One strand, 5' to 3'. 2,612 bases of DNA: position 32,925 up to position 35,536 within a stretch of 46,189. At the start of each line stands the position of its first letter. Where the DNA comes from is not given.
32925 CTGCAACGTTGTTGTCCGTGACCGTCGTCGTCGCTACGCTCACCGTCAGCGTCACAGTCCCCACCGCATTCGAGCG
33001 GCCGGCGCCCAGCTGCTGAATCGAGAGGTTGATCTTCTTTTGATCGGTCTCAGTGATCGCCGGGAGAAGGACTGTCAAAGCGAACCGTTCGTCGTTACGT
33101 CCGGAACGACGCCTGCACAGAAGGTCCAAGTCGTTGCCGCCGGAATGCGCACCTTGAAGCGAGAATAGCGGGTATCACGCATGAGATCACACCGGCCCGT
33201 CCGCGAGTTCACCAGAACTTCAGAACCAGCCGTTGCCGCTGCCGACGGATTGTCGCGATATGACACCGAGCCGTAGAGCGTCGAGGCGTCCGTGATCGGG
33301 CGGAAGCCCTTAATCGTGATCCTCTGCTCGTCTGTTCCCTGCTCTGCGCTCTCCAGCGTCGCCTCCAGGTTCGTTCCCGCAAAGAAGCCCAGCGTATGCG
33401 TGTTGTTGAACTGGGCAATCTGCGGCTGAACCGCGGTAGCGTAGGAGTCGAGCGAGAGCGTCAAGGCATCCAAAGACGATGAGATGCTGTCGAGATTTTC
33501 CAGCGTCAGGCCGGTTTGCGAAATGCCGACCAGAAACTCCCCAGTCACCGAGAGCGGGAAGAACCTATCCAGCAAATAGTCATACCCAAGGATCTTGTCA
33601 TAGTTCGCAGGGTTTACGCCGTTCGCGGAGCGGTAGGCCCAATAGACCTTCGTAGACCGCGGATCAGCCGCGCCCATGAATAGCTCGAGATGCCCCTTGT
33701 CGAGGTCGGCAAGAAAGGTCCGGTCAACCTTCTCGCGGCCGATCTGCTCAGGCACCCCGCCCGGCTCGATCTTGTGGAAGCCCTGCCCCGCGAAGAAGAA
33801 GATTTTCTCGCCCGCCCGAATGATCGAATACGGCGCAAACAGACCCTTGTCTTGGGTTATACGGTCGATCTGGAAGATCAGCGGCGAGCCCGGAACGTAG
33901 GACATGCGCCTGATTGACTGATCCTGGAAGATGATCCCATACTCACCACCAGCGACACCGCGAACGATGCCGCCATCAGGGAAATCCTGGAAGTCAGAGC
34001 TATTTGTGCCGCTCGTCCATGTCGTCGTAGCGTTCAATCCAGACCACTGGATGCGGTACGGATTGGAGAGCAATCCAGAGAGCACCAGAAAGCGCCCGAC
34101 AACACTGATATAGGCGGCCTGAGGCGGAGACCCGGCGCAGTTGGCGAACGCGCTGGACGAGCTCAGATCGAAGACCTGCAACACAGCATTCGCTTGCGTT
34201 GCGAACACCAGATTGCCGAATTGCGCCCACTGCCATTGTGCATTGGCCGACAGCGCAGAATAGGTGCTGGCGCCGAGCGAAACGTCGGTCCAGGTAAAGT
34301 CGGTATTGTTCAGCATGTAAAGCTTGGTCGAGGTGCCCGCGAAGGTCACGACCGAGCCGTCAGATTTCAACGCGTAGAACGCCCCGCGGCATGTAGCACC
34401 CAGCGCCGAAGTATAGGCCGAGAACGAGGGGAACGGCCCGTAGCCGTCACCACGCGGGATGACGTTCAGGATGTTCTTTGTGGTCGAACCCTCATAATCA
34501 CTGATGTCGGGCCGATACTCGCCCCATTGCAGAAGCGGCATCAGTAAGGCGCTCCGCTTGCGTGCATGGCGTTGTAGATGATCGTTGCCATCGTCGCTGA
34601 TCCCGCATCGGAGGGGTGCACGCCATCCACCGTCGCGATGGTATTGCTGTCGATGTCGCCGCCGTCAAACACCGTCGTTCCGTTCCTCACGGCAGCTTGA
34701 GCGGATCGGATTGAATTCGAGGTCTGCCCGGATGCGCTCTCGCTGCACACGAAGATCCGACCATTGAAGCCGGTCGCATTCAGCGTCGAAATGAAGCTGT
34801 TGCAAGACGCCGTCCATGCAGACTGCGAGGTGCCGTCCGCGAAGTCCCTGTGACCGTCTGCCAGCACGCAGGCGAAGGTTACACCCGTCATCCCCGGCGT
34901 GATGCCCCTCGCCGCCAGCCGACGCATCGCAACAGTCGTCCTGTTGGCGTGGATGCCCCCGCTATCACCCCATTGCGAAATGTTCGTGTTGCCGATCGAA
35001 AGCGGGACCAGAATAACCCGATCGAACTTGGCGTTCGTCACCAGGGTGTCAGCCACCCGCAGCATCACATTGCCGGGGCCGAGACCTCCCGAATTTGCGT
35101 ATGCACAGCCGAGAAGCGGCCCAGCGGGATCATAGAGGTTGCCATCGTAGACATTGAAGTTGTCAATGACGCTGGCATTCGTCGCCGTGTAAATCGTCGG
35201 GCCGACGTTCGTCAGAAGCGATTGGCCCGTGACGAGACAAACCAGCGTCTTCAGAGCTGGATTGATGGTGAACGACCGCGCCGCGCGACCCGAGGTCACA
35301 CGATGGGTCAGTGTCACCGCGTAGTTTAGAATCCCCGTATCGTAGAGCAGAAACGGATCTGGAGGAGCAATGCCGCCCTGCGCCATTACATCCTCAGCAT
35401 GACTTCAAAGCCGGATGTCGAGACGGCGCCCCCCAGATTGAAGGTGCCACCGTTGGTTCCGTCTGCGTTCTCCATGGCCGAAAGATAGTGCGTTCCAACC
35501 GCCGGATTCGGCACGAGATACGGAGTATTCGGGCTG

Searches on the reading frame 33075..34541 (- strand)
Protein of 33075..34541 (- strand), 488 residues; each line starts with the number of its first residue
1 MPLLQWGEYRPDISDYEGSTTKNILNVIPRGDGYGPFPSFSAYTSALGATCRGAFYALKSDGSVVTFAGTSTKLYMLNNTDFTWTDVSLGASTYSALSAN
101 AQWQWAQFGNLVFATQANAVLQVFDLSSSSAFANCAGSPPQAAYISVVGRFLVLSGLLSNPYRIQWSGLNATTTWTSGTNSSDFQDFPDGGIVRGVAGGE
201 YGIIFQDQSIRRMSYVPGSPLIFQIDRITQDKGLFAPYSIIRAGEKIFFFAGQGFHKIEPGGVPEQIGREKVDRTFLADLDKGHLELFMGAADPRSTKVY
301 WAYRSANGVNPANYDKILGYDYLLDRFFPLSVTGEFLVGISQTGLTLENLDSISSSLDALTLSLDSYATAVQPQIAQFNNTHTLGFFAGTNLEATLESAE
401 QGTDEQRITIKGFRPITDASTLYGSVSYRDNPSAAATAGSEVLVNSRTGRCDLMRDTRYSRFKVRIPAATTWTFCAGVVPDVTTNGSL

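Call 5: search_protein_families(library=pfam, proteins=[window:33075-34541:-], max_evalue=0.1)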
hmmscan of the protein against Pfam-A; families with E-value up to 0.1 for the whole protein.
window:33075-34541:- (488 aa): 0 families

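Call 6: search_protein_families(library=phrogs, proteins=[window:33075-34541:-], max_evalue=0.1)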
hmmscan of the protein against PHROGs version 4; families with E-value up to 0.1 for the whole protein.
window:33075-34541:- (488 aa): 2 families
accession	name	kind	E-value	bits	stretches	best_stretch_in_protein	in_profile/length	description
phrog_3287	-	head and packaging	8e-66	223.9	1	20-474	27-511/524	virion structural protein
phrog_8094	-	tail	0.0001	21.4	1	223-347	432-557/769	tail appendage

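Call 41: find_related_loci(query=window:33075-34541:-, collection=viral_contigs, flank=6000)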
Query window:33075-34541:- (488 aa) in viral_contigs; peptide patterns used: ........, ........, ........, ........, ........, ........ (x = any residue, [..] = any of these).
241 stretches matched a pattern; 236 encode a relative of the query (tblastn E <= 1e-3); the best 80 are kept; 80 distinct loci.
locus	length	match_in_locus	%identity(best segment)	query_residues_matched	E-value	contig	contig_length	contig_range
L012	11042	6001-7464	88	1-488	0e+0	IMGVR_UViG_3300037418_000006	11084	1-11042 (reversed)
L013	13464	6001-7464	86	1-488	0e+0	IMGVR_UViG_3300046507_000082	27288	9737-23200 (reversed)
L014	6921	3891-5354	86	1-488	0e+0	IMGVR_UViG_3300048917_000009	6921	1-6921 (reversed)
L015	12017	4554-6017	86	1-488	0e+0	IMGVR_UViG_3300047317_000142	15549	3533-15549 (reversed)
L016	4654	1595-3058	86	1-488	0e+0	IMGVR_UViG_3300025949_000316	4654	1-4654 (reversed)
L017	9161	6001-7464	83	1-488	0e+0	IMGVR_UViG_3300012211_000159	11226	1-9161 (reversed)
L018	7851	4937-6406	82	1-488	0e+0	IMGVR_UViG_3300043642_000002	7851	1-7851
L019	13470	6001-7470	82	1-488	0e+0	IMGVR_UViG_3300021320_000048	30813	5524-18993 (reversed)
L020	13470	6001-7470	82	1-488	0e+0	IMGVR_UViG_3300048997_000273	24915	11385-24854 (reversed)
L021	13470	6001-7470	82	1-488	0e+0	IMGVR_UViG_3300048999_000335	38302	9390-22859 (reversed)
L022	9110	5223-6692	83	1-488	0e+0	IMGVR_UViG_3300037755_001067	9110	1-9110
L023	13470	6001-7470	82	1-488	0e+0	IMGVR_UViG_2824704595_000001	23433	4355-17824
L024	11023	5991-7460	82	1-488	0e+0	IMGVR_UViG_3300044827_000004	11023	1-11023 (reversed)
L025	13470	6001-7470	83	1-488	0e+0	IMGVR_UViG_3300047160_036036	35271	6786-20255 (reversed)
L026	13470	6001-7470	81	1-488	0e+0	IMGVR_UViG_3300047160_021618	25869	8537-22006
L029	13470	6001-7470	82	1-488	0e+0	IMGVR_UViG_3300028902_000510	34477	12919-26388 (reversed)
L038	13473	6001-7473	81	1-488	0e+0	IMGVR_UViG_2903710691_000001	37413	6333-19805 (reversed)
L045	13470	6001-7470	82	1-488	0e+0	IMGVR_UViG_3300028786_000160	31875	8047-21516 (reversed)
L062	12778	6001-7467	80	1-487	0e+0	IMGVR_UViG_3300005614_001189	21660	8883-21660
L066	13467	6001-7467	80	1-487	0e+0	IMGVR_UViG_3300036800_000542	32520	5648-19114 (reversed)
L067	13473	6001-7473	79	1-488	0e+0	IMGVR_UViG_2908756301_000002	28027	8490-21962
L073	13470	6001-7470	81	1-488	0e+0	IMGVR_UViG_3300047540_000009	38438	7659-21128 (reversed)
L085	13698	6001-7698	77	1-488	0e+0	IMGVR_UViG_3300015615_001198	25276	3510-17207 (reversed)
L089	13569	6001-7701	62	1-488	0e+0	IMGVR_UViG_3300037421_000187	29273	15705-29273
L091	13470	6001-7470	71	1-488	0e+0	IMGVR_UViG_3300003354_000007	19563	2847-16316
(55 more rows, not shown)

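Call 61: search_protein_families(library=pfam, proteins=[L089:9606-10088:+, L089:10069-10497:+, L089:10494-10997:+], max_evalue=0.05)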
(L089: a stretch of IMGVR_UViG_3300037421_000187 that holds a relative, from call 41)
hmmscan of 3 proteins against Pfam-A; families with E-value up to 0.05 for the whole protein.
L089:9606-10088:+ (160 aa): 0 families

L089:10069-10497:+ (142 aa): 4 families
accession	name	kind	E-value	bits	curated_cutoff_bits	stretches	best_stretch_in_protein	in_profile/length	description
PF01381.28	HTH_3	-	2.1e-06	28.1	23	1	36-85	4-53/55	Helix-turn-helix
PF13443.12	HTH_26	-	0.00012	22.6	22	1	38-84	7-54/63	Cro/C1-type HTH DNA-binding domain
PF13560.12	HTH_31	-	0.00018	22.2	27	1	37-82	10-56/64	Helix-turn-helix domain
PF05339.17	DUF739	-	0.013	16.1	27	1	43-83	18-58/69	Protein of unknown function (DUF739)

L089:10494-10997:+ (167 aa): 1 family
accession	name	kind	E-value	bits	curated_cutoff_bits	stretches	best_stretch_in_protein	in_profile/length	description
PF22091.2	DUF6941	-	2.7e-05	25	27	1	15-152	3-117/125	Family of unknown function (DUF6941)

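Call 90: search_protein_families(library=pfam, proteins=[L025:10573-11514:+, L020:9519-10067:-, L066:10360-11643:+, L073:11707-12477:+, L038:9906-10316:+, L091:8735-8902:+, L020:8491-9144:+, L085:8442-9374:+, L066:9239-9895:+, L067:10947-11882:+], max_evalue=0.01)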
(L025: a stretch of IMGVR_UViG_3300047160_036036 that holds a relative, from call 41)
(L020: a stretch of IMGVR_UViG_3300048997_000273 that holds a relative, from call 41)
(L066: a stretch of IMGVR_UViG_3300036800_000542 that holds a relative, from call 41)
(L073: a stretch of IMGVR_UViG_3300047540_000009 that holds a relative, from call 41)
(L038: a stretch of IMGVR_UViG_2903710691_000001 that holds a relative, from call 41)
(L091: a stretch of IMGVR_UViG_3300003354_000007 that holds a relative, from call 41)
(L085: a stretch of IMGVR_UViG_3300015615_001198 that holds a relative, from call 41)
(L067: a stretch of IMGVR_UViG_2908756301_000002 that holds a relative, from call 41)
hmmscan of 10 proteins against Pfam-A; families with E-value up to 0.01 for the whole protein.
L025:10573-11514:+ (313 aa): 0 families

L020:9519-10067:- (182 aa): 0 families

L066:10360-11643:+ (427 aa): 0 families

L073:11707-12477:+ (256 aa): 0 families

L038:9906-10316:+ (136 aa): 0 families

L091:8735-8902:+ (55 aa): 0 families

L020:8491-9144:+ (217 aa): 0 families

L085:8442-9374:+ (310 aa): 0 families

L066:9239-9895:+ (218 aa): 1 family
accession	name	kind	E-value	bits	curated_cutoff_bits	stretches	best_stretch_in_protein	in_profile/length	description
PF13428.12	TPR_14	-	0.0037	18.2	23.5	0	64-95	7-38/44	Tetratricopeptide repeat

L067:10947-11882:+ (311 aa): 0 families

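Call 91: search_protein_families(library=padloc, proteins=[L025:10573-11514:+, L020:9519-10067:-, L066:10360-11643:+, L045:8996-9487:+, L062:9554-10060:+, L089:9606-10088:+, L089:10494-10997:+, L020:8491-9144:+, L029:11239-11712:+, L067:10947-11882:+], max_evalue=0.01)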
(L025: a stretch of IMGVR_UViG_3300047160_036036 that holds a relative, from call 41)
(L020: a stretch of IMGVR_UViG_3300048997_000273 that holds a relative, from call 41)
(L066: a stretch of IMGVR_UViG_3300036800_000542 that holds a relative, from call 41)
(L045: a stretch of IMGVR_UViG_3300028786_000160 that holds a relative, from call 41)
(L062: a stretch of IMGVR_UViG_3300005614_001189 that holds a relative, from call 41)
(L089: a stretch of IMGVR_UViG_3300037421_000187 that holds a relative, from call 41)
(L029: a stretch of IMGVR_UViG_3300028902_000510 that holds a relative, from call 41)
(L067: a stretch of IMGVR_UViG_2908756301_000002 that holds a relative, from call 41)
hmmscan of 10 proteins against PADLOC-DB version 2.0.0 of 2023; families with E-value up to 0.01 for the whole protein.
L025:10573-11514:+ (313 aa): 0 families

L020:9519-10067:- (182 aa): 0 families

L066:10360-11643:+ (427 aa): 0 families

L045:8996-9487:+ (163 aa): 0 families

L062:9554-10060:+ (168 aa): 0 families

L089:9606-10088:+ (160 aa): 0 families

L089:10494-10997:+ (167 aa): 0 families

L020:8491-9144:+ (217 aa): 0 families

L029:11239-11712:+ (157 aa): 0 families

L067:10947-11882:+ (311 aa): 0 families

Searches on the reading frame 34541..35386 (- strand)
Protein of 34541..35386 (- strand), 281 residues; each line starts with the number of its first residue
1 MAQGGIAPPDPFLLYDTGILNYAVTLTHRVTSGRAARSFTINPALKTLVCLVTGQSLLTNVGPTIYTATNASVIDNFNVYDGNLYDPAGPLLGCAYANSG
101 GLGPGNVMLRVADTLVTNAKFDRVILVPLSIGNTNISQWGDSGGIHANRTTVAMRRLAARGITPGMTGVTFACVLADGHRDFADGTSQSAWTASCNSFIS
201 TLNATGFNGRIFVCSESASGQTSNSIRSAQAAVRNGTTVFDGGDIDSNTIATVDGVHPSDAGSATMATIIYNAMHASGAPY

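Call 5: search_protein_families(library=pfam, proteins=[window:34541-35386:-], max_evalue=0.1)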
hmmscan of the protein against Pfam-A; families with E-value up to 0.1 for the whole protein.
window:34541-35386:- (281 aa): 2 families
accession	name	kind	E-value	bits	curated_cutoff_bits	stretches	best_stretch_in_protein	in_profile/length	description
PF03629.24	SASA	-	0.015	15.3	24.8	1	100-266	62-216/226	Carbohydrate esterase, sialic acid-specific acetylesterase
PF00657.28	Lipase_GDSL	-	0.067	13.8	23.6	0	215-268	189-206/208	GDSL-like Lipase/Acylhydrolase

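Call 6: search_protein_families(library=phrogs, proteins=[window:34541-35386:-], max_evalue=0.1)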
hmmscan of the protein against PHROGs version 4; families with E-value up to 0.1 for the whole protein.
window:34541-35386:- (281 aa): 0 families
